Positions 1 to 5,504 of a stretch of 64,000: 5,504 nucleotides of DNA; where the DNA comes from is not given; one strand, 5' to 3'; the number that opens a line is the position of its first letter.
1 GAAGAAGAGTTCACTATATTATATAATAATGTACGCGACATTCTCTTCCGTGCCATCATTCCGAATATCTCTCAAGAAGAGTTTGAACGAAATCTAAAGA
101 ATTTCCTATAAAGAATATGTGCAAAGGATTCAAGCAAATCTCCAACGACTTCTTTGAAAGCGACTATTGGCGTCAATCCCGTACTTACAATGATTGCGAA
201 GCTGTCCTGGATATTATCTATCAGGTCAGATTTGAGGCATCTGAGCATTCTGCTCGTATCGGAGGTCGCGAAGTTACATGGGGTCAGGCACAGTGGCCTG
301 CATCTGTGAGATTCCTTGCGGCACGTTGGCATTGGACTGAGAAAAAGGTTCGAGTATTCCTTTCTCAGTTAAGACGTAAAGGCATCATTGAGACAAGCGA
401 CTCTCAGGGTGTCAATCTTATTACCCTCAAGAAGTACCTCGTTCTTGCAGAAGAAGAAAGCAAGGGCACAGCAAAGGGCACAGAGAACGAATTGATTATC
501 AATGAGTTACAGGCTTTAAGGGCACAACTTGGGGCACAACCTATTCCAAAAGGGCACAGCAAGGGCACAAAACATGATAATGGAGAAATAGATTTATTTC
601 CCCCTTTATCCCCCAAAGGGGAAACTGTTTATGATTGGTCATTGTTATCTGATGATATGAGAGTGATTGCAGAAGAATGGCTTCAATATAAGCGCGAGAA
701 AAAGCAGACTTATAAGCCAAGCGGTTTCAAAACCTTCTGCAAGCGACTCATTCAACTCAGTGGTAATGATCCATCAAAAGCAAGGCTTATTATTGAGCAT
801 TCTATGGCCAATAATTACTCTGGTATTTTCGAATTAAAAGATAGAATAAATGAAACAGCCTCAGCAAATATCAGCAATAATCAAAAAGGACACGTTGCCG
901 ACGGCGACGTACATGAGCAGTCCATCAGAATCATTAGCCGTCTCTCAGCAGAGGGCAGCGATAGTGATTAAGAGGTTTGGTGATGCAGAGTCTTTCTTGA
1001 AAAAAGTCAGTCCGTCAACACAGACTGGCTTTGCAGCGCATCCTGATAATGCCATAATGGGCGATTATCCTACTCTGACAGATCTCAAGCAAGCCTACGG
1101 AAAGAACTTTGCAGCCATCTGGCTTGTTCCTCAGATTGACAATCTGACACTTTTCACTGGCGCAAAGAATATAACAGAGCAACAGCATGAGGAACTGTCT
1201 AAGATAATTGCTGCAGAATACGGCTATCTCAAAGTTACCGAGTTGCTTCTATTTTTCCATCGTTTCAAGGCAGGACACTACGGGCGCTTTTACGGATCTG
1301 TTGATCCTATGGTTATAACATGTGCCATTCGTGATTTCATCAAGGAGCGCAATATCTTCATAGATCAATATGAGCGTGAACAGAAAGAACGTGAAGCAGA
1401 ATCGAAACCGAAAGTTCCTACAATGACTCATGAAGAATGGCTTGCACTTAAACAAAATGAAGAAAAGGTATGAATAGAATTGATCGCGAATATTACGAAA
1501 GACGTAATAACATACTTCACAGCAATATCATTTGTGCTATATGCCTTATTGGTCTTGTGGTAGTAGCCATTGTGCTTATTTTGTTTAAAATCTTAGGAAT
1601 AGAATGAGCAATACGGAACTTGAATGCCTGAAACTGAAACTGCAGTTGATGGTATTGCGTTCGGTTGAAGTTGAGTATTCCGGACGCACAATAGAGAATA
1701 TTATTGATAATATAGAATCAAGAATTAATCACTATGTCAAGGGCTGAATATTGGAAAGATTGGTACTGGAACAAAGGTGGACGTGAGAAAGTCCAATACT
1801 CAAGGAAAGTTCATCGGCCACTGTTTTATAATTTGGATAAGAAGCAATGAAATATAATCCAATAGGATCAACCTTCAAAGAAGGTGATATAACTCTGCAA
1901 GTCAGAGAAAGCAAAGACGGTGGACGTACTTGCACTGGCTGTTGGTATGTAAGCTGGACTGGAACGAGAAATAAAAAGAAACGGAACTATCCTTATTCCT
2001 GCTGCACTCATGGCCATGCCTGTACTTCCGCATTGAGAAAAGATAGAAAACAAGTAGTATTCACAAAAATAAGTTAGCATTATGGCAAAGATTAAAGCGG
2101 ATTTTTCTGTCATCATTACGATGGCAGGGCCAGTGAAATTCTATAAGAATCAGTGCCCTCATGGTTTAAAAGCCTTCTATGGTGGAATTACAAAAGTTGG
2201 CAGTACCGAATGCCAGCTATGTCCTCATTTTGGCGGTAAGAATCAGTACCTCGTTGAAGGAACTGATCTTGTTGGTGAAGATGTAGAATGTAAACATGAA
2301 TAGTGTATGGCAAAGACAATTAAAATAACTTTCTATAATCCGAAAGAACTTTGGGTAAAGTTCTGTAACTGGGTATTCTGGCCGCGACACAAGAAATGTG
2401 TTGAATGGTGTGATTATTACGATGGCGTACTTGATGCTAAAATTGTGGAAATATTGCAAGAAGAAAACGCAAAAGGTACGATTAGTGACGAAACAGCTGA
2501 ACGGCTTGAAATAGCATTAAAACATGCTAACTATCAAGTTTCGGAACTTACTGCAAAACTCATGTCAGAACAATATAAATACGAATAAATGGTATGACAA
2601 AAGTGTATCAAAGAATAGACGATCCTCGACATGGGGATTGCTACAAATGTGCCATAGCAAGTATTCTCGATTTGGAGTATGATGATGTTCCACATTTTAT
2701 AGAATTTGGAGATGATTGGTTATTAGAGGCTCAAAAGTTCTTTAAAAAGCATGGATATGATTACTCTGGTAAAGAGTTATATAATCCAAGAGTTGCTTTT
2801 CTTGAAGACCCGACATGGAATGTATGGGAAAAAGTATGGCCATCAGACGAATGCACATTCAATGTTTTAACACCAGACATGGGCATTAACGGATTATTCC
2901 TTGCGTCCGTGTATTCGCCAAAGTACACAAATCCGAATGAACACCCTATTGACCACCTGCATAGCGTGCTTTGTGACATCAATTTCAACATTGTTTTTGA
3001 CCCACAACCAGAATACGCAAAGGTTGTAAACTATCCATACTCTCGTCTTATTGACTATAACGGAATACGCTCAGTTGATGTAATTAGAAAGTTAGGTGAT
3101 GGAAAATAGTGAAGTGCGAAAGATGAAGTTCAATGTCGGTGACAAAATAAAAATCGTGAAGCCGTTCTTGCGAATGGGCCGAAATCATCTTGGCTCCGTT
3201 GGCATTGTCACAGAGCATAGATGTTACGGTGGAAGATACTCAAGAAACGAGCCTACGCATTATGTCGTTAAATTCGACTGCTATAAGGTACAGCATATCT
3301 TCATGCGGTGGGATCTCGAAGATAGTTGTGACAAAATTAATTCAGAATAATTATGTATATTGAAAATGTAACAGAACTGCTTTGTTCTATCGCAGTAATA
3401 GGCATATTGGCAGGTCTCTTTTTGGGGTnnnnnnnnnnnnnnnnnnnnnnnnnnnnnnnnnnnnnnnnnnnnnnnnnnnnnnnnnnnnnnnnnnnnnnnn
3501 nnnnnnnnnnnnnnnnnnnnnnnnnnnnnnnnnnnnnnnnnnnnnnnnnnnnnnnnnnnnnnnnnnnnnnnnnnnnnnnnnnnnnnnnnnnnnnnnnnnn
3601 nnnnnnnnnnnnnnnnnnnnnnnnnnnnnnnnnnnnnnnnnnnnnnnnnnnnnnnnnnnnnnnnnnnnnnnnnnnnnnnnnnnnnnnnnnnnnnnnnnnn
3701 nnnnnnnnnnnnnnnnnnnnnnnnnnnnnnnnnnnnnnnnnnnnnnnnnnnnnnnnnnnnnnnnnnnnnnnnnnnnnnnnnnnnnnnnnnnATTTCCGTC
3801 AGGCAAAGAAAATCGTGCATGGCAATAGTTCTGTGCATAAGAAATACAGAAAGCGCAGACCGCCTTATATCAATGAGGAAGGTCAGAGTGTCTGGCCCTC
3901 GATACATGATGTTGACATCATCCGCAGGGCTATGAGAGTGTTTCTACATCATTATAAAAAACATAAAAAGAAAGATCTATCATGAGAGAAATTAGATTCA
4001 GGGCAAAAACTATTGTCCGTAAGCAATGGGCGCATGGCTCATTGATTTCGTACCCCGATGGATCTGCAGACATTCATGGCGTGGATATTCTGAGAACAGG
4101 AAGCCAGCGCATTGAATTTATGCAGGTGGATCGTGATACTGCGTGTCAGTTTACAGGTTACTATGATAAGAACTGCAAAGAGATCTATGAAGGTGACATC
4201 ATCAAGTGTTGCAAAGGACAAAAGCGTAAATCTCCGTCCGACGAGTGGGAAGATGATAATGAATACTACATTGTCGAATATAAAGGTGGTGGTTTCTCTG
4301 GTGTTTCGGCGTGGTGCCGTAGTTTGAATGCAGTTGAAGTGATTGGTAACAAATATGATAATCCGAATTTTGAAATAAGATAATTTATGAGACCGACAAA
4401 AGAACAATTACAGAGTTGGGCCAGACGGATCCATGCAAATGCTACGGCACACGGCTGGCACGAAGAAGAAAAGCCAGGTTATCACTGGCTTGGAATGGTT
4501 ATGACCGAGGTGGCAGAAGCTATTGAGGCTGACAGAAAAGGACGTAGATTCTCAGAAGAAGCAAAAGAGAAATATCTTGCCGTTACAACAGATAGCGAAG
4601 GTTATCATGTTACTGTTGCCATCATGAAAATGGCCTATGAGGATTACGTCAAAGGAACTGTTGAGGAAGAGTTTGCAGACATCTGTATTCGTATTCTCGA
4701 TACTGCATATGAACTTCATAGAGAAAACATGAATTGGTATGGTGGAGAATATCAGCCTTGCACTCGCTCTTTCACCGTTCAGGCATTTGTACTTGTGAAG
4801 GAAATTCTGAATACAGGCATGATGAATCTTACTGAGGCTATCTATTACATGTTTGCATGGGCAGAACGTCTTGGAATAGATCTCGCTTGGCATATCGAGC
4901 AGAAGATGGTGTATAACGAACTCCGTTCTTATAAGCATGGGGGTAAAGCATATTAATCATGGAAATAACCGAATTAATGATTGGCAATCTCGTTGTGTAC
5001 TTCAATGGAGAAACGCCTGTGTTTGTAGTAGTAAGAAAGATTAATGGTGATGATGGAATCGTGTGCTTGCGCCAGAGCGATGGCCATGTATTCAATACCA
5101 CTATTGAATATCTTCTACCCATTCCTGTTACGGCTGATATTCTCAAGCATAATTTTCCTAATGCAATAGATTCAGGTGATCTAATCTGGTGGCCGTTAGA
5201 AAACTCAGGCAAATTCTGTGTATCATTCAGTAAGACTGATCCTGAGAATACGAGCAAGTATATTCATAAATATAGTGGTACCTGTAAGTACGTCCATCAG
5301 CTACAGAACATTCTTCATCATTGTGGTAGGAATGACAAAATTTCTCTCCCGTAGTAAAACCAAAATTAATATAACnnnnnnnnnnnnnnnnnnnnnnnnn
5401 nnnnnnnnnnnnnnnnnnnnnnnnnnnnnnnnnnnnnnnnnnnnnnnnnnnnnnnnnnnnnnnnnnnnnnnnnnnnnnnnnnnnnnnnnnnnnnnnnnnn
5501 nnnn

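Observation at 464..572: Iterons inside the rep-like gene, with a homologous duplicated iteron locus 60 kb away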

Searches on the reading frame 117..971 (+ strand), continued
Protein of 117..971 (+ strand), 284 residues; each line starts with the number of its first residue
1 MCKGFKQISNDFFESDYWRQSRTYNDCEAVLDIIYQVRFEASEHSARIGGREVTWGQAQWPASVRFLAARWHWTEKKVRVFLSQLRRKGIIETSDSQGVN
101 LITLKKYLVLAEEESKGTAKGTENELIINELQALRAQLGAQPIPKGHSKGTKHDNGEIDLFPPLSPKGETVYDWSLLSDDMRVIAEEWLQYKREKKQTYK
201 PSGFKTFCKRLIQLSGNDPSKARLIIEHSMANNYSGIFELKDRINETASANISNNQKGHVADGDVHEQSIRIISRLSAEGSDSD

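Call 90: search_dna_similar(query=window:117-971:+, collection=phages, mode=protein, max_evalue=0.001, max_rows=25)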
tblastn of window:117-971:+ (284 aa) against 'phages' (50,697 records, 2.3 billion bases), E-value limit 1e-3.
Records with a match: 10; places in all: 10; records where one place covers at least 80% of the query: 0.
Best place of each record, by identity: <60% 10.
By first word of the organism name: Sulfitobacter 4; Bacteriophage 3; Pasteurella 2; Bacteroides 1.
By host as written in the record: Sulfitobacter sp. CB2047 4; - 3; Bacteroides salyersiae BG8 1; Pasteurella multocida Past3 1; Pasteurella multocida 1.
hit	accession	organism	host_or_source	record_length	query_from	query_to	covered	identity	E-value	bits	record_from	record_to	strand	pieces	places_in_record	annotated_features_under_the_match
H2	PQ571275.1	Bacteroides phage BS-TP2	Bacteroides salyersiae BG8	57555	1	151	53%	47.4%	3e-37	145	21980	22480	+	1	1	replication initiation O-like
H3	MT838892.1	Bacteriophage sp.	human fecal samples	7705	1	151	53%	47.4%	3e-37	145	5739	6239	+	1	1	record has no annotation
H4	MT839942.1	Bacteriophage sp.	human fecal samples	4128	3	107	37%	34.3%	3e-9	63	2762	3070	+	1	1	record has no annotation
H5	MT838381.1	Bacteriophage sp.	human fecal samples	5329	186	272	31%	40.9%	1e-12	74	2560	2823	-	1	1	record has no annotation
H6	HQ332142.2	Sulfitobacter phage pCB2047-A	Sulfitobacter sp. CB2047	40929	24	107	30%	32.1%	5e-6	54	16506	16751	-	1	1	hypothetical protein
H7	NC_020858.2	Sulfitobacter phage pCB2047-A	Sulfitobacter sp. CB2047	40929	24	107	30%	32.1%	5e-6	54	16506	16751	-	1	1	hypothetical protein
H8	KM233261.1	Sulfitobacter phage NYA-2014a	Sulfitobacter sp. CB2047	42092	24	107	30%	32.1%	5e-6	54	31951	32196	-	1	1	hypothetical protein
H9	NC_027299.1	Sulfitobacter phage NYA-2014a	Sulfitobacter sp. CB2047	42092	24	107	30%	32.1%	5e-6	54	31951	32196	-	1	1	hypothetical protein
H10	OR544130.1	Pasteurella phage Pmp13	Pasteurella multocida Past3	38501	188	263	27%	34.1%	3e-4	48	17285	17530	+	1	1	replication initiation O-like protein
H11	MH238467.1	Pasteurella phage Pm86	Pasteurella multocida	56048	188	263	27%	34.1%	3e-4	48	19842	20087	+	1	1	replication protein O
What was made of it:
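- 117..971 (+): rep gene (284 aa). N-terminal winged-helix domain covers residues 1-107, with the recognition helix at 75-87. A disordered linker covers 108-169. A helical C-terminal domain follows. The C-terminal part (186-272) is 34% identical to 'replication protein O' of Pasteurella phage Pm86 (call 90).
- On Two-origin arrangement of SPP1 (oriL in gene 38 plus intergenic oriR): tblastn of Rep against the 50,697 phage records at E<=1e-3 returned ten records, none of them SPP1 (call 90).
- Closest known: Bacillus phage SPP1 oriL / oriR with origin-binding protein gp38. Different: tblastn of Rep against the phage records (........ collection) at E<=1e-3 gave no SPP1 record among its hits (call 90).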

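Call 91: get_annotated_region(hit=H2, flank=4000)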
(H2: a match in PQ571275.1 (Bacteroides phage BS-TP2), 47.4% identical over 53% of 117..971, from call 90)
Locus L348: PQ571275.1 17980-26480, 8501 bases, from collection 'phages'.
description: Bacteroides phage BS-TP2, complete genome.
organism: Bacteroides phage BS-TP2 (NCBI taxid 3385222)
taxonomy: Viruses
host: Bacteroides salyersiae BG8; source: sewage from septic tank; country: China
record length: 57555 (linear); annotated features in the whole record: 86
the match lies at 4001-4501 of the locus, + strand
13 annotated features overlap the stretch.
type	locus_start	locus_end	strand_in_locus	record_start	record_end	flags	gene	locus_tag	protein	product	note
CDS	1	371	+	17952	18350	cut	-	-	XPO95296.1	hypothetical protein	BS-TP2_gp29; BS-TP2_gp29; None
CDS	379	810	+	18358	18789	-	-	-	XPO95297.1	hypothetical protein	BS-TP2_gp30; BS-TP2_gp30; None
CDS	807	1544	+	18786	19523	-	-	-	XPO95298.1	DUF2303 family protein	BS-TP2_gp31; BS-TP2_gp31; Annot2=(structure alignment-afuniprot50) AF-A0A1G4Q4P0-F1-model_v4 YfdQ family ...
CDS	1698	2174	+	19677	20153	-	-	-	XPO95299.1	NinG/ Rap DNA junction specific endonuclease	BS-TP2_gp32; BS-TP2_gp32; Annot2=(structure alignment-afuniprot50) AF-A0A1Q6G1S3-F1-model_v4 ...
CDS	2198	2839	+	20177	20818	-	-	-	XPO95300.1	HNH endonuclease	BS-TP2_gp33; BS-TP2_gp33; Annot2=(structure alignment-afuniprot50) AF-A6T032-F1-model_v4 Uncharacterized conserved ...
CDS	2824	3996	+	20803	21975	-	-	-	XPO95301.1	DNA helicase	BS-TP2_gp34; BS-TP2_gp34; Annot2=(structure alignment-afuniprot50) AF-A0A2W6P0K7-F1-model_v4 ATP-dependent ...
CDS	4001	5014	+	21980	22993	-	-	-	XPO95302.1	replication initiation O-like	BS-TP2_gp35; BS-TP2_gp35; None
CDS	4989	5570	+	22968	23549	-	-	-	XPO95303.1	HTH araC/xylS-type domain-containing protein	BS-TP2_gp36; BS-TP2_gp36; None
CDS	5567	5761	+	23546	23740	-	-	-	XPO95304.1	hypothetical protein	BS-TP2_gp37; BS-TP2_gp37; None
CDS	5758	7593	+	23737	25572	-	-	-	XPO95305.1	DNA methyltransferase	BS-TP2_gp38; BS-TP2_gp38; None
CDS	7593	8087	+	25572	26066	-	-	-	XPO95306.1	DNA methyltransferase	BS-TP2_gp39; BS-TP2_gp39; Annot2=(hmm profile search-phrog [Rank2]) phrog_954 DNA methyltransferase;Annot3=(structure ...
CDS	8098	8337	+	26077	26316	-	-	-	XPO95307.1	hypothetical protein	BS-TP2_gp40; BS-TP2_gp40; None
CDS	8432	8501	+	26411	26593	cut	-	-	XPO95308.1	hypothetical protein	BS-TP2_gp41; BS-TP2_gp41; None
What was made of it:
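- Closest known: Bacteroides phage BS-TP2 gp35. Same: Its N-domain is 47% identical and it is annotated 'replication initiation O-like' (calls 90, 91).
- Closest known: Bacteroides phage BS-TP2 gp35. Different: No origin or repeat feature is annotated in the record (call 91).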

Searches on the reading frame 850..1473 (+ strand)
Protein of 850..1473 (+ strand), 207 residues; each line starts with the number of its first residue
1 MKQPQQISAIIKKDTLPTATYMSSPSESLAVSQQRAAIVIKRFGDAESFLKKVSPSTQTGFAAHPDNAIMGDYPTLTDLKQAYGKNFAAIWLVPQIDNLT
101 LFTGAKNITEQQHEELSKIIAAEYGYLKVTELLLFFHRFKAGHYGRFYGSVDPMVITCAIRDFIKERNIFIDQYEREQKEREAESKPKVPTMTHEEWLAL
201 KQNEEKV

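Call 9: search_protein_families(library=pfam, proteins=[window:850-1473:+], max_evalue=0.01)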
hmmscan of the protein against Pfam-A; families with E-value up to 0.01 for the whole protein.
window:850-1473:+ (207 aa): 1 family
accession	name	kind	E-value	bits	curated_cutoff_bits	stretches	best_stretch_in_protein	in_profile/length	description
PF20338.3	DUF6633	-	6.9e-22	78.4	27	1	113-204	7-101/105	Family of unknown function (DUF6633)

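Call 10: search_protein_families(library=phrogs, proteins=[window:850-1473:+], max_evalue=0.001)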
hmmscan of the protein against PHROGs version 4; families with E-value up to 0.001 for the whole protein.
window:850-1473:+ (207 aa): 2 families
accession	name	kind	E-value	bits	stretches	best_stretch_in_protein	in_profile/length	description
phrog_29547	-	unknown function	1.6e-17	64.9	1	70-169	12-112/212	-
phrog_35728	-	unknown function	1.6e-09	38.5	1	69-188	40-161/229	-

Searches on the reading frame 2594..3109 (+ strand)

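Call 43: search_protein_families(library=phrogs, proteins=[window:2594-3109:+], max_evalue=0.001)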
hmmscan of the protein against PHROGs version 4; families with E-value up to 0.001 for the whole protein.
window:2594-3109:+ (171 aa): 1 family
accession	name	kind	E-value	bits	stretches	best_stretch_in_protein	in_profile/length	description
phrog_5845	-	unknown function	1.1e-11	46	1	10-56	29-78/170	-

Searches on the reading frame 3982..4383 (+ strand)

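Call 43: search_protein_families(library=phrogs, proteins=[window:3982-4383:+], max_evalue=0.001)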
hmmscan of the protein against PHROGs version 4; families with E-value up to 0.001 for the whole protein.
window:3982-4383:+ (133 aa): 2 families
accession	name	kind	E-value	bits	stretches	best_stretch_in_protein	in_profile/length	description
phrog_98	-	unknown function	6e-23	82.4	1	1-129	25-148/208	-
phrog_8684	-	unknown function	4.5e-21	76.5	1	1-82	2-89/164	-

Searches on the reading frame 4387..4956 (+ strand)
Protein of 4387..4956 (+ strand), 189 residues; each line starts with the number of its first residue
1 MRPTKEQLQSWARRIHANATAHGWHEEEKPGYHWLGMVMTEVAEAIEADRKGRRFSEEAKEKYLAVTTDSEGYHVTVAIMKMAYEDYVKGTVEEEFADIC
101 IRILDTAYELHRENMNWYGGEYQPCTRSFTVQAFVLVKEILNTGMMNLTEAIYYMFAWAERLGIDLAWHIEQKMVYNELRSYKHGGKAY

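Call 43: search_protein_families(library=phrogs, proteins=[window:4387-4956:+], max_evalue=0.001)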
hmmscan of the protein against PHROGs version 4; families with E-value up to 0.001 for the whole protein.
window:4387-4956:+ (189 aa): 3 families
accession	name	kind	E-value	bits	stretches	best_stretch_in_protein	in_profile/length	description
phrog_9236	-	other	1.4e-39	136.9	1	7-187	5-190/191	pyrophosphatase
phrog_3301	-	other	1.1e-22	81.8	2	6-112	48-144/169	pyrophosphatase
phrog_5658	-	other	1.1e-07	32.5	0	5-52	301-357/421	pyrophosphatase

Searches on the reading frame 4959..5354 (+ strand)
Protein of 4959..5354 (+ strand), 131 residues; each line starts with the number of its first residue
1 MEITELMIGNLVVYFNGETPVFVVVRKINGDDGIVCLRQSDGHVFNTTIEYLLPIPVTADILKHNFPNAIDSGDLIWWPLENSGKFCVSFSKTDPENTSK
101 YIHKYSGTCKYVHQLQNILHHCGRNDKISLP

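Call 43: search_protein_families(library=phrogs, proteins=[window:4959-5354:+], max_evalue=0.001)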
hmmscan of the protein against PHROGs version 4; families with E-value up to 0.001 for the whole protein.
window:4959-5354:+ (131 aa): 1 family
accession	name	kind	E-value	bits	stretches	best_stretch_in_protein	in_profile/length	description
phrog_10066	-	unknown function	8.1e-08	33.6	1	1-118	1-123/136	-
